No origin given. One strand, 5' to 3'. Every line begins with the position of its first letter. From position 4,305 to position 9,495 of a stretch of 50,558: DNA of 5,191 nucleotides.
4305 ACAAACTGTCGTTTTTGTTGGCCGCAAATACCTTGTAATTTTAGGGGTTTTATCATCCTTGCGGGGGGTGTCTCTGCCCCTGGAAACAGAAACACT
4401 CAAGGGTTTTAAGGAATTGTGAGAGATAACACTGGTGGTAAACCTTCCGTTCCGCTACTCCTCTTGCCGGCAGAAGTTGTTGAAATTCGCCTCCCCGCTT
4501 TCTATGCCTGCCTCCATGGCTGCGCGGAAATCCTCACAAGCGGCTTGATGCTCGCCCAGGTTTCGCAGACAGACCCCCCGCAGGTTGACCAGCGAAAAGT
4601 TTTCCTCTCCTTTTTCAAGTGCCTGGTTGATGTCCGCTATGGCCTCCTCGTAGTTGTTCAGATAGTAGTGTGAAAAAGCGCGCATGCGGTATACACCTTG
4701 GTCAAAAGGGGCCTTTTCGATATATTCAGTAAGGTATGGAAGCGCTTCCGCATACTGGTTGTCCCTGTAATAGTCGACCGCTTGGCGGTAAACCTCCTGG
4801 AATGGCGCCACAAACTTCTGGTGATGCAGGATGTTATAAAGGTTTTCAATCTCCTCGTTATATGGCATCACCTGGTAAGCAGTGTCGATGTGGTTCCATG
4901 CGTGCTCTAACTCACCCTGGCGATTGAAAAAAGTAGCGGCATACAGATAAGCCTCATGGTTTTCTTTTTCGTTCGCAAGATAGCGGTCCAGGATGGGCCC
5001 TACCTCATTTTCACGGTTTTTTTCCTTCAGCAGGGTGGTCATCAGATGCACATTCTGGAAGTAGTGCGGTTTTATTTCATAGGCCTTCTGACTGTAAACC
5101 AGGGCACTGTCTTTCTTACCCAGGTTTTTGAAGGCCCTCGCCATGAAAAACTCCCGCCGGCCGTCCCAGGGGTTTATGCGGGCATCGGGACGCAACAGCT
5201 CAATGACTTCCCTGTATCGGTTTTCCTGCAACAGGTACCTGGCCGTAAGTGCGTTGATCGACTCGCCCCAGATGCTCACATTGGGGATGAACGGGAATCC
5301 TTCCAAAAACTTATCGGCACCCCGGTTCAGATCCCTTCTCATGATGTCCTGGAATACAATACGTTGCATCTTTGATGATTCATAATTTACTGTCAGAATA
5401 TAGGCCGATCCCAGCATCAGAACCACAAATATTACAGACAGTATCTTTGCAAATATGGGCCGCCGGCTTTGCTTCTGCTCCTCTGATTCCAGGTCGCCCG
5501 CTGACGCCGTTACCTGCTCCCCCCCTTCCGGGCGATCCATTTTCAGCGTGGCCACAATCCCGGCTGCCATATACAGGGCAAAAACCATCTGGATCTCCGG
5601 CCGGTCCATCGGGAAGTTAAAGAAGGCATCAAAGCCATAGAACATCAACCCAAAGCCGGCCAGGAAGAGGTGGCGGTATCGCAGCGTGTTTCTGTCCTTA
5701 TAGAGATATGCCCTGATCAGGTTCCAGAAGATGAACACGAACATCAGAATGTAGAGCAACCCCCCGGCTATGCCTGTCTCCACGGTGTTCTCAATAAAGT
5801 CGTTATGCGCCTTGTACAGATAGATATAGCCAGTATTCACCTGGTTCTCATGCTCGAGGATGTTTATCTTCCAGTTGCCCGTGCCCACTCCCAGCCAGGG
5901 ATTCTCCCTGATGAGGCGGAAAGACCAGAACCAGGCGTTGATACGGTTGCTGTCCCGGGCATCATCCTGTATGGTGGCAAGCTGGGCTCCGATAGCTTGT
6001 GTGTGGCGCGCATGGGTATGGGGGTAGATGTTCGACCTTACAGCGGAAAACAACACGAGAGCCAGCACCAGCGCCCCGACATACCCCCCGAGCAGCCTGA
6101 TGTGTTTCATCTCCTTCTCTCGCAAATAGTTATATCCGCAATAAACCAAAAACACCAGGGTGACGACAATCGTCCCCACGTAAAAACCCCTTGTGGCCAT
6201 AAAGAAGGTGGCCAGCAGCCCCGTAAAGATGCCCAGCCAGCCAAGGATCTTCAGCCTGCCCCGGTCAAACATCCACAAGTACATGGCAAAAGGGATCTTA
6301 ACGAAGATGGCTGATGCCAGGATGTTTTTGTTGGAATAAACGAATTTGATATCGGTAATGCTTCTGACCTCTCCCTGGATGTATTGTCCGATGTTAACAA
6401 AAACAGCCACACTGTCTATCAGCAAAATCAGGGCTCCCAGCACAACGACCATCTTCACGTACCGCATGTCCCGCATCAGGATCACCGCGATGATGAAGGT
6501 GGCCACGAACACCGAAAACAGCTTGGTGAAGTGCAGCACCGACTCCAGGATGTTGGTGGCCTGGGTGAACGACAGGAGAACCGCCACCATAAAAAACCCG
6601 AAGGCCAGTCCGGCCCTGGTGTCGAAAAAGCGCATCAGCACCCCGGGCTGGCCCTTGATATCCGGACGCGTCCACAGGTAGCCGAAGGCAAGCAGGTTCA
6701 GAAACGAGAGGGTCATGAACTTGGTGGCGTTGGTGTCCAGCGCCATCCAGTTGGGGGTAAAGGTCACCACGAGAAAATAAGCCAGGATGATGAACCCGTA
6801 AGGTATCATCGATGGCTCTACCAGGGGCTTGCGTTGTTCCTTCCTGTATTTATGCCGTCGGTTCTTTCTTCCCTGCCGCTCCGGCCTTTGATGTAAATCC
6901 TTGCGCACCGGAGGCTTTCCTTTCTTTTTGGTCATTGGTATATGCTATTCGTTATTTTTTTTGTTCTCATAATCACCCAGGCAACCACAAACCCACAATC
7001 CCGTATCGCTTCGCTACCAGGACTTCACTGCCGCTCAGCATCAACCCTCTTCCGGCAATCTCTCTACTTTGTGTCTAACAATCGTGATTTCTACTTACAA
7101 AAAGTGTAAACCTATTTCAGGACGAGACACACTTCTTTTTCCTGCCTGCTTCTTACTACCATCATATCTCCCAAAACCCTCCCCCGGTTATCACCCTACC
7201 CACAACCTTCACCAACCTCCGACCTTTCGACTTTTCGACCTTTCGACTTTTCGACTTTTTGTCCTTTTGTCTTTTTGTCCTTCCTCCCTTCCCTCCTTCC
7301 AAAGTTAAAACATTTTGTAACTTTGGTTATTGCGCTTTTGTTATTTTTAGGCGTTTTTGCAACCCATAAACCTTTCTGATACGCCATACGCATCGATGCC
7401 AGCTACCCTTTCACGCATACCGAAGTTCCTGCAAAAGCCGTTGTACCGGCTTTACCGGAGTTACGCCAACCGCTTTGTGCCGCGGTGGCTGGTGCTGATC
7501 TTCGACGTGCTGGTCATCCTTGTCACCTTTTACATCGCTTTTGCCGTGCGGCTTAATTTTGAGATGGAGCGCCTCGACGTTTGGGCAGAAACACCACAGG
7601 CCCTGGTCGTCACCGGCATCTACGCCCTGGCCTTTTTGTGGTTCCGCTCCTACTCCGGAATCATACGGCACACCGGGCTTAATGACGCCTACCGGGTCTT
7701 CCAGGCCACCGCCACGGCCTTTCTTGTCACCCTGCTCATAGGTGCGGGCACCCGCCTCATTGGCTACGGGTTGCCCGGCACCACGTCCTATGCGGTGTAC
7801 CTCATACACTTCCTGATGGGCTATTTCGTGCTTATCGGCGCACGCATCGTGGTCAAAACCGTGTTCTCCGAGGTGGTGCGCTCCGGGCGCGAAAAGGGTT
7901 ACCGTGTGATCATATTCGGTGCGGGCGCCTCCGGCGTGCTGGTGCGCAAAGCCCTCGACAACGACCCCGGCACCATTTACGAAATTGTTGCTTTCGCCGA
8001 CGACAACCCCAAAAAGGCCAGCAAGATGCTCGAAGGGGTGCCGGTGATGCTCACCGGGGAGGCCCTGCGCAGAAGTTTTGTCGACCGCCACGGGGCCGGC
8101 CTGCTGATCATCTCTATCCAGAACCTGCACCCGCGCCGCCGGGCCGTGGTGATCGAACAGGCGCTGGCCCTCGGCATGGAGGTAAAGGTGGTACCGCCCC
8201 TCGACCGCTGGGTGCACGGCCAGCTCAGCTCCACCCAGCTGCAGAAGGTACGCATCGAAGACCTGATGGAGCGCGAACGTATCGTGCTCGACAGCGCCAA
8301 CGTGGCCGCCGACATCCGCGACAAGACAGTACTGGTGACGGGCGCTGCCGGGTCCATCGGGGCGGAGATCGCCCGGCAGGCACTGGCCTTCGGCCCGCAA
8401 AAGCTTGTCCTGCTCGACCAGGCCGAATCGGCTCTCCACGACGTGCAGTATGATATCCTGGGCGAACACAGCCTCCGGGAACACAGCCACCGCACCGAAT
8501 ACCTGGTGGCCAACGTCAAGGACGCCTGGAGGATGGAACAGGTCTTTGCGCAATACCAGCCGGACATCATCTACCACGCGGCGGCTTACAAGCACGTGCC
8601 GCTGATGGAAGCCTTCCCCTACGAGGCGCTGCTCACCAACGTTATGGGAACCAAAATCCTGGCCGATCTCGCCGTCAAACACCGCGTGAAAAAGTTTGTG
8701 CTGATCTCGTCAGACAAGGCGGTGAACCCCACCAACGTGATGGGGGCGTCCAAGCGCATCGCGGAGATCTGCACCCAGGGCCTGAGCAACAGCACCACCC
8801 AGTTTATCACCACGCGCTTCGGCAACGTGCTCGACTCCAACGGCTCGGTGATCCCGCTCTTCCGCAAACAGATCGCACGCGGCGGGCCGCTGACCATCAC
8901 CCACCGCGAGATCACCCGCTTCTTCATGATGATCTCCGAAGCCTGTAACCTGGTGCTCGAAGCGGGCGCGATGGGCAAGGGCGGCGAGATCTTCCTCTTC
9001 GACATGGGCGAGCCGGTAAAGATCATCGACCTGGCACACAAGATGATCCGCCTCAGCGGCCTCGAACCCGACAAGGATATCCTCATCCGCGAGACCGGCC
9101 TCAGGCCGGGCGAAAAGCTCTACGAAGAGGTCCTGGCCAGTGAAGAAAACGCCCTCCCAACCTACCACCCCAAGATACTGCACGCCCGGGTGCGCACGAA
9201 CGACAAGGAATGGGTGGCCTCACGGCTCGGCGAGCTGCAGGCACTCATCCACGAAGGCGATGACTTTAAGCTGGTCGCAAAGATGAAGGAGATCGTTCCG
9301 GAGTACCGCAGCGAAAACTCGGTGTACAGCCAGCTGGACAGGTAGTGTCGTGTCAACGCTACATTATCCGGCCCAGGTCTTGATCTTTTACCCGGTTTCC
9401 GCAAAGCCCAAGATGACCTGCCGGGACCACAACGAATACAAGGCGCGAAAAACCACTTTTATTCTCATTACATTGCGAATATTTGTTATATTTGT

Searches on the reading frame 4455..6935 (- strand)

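Call 62: search_protein_families(library=pfam, proteins=[window:4455-6935:-], max_evalue=0.00001)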
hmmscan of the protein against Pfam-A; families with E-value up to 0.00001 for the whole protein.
window:4455-6935:- (826 aa): 6 families
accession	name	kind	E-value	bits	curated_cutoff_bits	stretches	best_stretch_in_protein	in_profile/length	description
PF04932.20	Wzy_C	-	1.2e-17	64.6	31.7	1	235-396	2-149/149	O-Antigen ligase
PF07719.23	TPR_2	-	3.8e-11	42.6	27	0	748-775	3-30/34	Tetratricopeptide repeat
PF13432.12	TPR_16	-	2.6e-10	41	32.7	1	753-809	4-60/65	Tetratricopeptide repeat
PF00515.34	TPR_1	-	4.9e-08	32.9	27.8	0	749-774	4-29/34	Tetratricopeptide repeat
PF13181.12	TPR_8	-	1.7e-07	31.3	25.7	0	598-624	7-33/34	Tetratricopeptide repeat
PF12895.13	ANAPC3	-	1.2e-06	29.1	27.2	0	715-767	26-77/82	Anaphase-promoting complex, cyclosome, subunit 3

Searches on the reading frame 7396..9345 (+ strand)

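Call 62: search_protein_families(library=pfam, proteins=[window:7396-9345:+], max_evalue=0.00001)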
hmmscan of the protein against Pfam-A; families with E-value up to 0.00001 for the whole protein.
window:7396-9345:+ (649 aa): 7 families
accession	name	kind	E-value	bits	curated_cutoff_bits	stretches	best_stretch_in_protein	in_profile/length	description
PF02719.21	Polysacc_synt_2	-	4.2e-112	374.6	20.2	1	312-597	1-291/293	Polysaccharide biosynthesis protein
PF01370.27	Epimerase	-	8.2e-20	71.7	20.9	1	312-528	1-232/240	NAD dependent epimerase/dehydratase family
PF16363.11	GDP_Man_Dehyd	-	8.8e-14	52.1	27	1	313-440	1-130/332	GDP-mannose 4,6 dehydratase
PF04321.23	RmlD_sub_bind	-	4.6e-11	42.8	27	1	311-441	2-103/287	RmlD substrate binding domain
PF13727.12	CoA_binding_3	-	2.8e-07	31.2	25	1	88-240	4-148/175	CoA-binding domain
PF01073.25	3Beta_HSD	-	8.4e-07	28.7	22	1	313-445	1-122/280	3-beta hydroxysteroid dehydrogenase/isomerase family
PF08659.16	KR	-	4.6e-06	27.1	22.6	1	311-440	2-137/180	KR domain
